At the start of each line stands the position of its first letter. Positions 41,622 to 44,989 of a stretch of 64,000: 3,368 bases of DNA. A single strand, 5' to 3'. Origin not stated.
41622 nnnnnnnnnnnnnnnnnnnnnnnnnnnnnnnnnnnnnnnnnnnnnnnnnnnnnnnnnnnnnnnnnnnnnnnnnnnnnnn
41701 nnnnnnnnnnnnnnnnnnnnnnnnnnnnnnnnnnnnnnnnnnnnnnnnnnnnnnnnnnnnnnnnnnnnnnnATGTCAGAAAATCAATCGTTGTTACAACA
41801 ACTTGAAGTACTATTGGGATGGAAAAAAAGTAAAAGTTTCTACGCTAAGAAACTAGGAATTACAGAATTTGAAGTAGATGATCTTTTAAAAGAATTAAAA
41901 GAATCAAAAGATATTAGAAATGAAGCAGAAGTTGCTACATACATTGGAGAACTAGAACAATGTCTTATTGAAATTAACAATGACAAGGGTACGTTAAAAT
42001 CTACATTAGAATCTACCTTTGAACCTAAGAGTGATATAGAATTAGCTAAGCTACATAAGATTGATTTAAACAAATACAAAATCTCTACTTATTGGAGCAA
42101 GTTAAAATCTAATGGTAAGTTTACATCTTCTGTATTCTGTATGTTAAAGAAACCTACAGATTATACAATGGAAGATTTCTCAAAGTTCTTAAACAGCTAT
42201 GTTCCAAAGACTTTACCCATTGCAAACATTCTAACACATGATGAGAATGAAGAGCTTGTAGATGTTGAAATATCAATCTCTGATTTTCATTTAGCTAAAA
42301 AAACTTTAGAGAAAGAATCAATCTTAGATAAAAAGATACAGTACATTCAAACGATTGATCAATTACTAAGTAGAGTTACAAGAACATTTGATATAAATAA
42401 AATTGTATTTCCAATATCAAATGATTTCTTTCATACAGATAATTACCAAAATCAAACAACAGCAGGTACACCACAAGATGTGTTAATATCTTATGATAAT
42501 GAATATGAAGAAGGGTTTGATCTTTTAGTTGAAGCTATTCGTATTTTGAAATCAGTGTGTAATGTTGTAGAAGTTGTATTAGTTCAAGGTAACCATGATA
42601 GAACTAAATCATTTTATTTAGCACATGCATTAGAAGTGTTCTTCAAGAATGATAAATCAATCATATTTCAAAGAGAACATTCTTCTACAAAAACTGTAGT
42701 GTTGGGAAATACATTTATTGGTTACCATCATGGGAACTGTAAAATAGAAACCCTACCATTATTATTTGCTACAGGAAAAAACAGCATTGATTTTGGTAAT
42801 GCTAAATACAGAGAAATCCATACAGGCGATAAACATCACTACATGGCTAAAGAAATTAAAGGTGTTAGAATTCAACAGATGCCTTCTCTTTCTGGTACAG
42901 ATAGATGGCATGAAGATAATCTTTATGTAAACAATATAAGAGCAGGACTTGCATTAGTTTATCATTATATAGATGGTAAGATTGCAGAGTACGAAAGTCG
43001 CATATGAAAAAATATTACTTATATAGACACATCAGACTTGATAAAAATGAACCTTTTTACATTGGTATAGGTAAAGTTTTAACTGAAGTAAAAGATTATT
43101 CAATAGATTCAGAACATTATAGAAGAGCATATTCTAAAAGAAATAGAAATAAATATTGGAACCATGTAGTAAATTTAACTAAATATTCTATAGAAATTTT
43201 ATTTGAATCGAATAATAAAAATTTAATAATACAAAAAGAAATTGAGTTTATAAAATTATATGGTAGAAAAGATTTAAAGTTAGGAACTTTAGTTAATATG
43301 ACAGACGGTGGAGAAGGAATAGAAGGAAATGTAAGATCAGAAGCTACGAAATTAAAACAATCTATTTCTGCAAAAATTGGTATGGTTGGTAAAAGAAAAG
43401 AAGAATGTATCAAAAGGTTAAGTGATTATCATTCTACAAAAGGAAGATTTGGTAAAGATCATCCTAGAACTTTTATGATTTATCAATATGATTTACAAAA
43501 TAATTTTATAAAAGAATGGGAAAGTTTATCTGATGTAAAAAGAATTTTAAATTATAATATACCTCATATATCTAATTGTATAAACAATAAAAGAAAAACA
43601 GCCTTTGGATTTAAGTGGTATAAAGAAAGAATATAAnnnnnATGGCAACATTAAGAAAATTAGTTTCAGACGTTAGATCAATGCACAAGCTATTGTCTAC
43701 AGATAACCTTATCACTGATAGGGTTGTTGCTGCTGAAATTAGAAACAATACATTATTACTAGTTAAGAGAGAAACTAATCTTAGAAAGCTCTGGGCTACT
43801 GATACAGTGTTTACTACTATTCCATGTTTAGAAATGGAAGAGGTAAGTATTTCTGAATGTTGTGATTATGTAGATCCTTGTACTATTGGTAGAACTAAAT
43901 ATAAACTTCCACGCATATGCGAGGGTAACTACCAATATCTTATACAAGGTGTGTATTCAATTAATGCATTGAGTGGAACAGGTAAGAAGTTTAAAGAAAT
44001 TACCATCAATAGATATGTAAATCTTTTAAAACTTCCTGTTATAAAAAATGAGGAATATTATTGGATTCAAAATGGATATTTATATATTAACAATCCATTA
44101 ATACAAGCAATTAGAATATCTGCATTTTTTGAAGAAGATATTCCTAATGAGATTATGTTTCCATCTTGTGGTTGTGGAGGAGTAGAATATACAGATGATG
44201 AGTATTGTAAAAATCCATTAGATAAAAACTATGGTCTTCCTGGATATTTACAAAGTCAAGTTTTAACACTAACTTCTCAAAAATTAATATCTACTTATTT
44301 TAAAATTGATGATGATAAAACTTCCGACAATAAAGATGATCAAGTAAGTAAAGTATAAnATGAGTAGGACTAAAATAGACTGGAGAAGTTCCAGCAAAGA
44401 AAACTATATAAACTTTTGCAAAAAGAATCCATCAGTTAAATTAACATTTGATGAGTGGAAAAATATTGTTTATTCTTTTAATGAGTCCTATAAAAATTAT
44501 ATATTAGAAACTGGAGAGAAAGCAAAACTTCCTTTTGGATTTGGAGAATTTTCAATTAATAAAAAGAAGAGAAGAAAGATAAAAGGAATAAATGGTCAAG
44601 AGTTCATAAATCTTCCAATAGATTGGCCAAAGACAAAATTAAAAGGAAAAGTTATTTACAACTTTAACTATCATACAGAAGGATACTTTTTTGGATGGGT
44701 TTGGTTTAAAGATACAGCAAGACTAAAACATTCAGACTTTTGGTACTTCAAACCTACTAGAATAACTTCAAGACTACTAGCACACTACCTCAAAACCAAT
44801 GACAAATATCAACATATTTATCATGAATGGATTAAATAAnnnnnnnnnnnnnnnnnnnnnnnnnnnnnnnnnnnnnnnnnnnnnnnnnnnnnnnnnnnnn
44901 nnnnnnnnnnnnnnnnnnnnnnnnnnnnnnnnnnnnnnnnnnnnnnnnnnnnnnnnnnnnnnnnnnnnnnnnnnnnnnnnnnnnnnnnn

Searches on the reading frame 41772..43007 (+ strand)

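Call 98: search_protein_families(library=phrogs, proteins=[window:41772-43007:+], max_evalue=0.001)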
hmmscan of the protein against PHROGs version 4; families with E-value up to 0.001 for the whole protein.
window:41772-43007:+ (411 aa): 5 families
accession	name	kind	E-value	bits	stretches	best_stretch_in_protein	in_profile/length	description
phrog_704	-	DNA, RNA and nucleotide metabolism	8.5e-50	171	1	10-405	11-380/390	DNA repair exonuclease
phrog_284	-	DNA, RNA and nucleotide metabolism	9.2e-10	39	1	136-396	102-378/398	exonuclease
phrog_21891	-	unknown function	1.5e-09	39.6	1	281-383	5-106/130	-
phrog_20762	-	unknown function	2e-07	32.3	1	303-407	7-111/117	-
phrog_10346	-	unknown function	0.00069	19.5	1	118-281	140-295/525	-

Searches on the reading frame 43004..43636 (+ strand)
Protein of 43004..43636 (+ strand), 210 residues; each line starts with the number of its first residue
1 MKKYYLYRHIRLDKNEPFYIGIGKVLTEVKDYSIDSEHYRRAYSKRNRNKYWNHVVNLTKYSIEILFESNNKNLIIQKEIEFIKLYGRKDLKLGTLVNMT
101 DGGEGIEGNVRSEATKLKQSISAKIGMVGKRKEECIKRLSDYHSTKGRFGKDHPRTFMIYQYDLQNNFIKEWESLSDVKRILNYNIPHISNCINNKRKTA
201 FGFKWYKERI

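Call 11: search_protein_families(library=pfam, proteins=[window:43004-43636:+], max_evalue=0.01)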
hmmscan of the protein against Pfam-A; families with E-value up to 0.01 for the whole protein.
window:43004-43636:+ (210 aa): 1 family
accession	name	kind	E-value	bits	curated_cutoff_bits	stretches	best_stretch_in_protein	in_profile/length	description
PF07453.19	NUMOD1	-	0.00019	22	22.8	1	159-193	3-37/37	NUMOD1 domain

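Call 19: search_protein_families(library=phrogs, proteins=[window:43004-43636:+], max_evalue=0.001)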
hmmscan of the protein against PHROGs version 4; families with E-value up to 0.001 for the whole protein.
window:43004-43636:+ (210 aa): 2 families
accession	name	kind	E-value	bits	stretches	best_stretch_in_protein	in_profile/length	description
phrog_314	-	DNA, RNA and nucleotide metabolism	2.8e-11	44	1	1-209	176-389/574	homing endonuclease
phrog_15526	-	unknown function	3.4e-07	31.4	1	1-108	1-87/168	-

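Call 54: search_protein_families(library=pfam, proteins=[window:43004-43636:+], max_evalue=5)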
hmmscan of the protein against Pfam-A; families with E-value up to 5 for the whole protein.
window:43004-43636:+ (210 aa): 1 family
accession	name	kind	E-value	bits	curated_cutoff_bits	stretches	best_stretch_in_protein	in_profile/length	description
PF07453.19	NUMOD1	-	0.00019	22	22.8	1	159-193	3-37/37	NUMOD1 domain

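Call 57: search_solved_structures(query=window:43004-43636:+, max_evalue=1)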
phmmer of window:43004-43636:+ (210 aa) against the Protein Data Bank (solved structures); distinct sequences matched with E-value up to 1: 1.
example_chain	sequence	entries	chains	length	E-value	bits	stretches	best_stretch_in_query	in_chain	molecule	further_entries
4uus_A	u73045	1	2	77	0.18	14.8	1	27-87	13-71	HOMEOTIC PROTEIN ULTRABITHORAX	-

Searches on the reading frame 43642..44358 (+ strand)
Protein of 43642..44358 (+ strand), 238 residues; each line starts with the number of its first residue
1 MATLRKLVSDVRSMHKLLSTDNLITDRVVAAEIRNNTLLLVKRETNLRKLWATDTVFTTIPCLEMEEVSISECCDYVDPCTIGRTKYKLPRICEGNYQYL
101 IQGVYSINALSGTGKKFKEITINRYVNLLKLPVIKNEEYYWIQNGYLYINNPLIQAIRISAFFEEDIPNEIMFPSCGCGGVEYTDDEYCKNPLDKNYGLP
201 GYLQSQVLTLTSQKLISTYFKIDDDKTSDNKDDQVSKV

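Call 98: search_protein_families(library=phrogs, proteins=[window:43642-44358:+], max_evalue=0.001)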
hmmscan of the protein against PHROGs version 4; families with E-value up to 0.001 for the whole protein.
window:43642-44358:+ (238 aa): 1 family
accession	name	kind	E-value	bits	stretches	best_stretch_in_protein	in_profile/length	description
phrog_9863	-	head and packaging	8.3e-20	72.4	1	1-234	1-232/236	virion structural protein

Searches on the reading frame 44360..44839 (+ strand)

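Call 98: search_protein_families(library=phrogs, proteins=[window:44360-44839:+], max_evalue=0.001)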
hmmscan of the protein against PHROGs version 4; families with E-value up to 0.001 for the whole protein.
window:44360-44839:+ (159 aa): 1 family
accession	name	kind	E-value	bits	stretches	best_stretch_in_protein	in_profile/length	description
phrog_12177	-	unknown function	1.4e-15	58.5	1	1-151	4-161/164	-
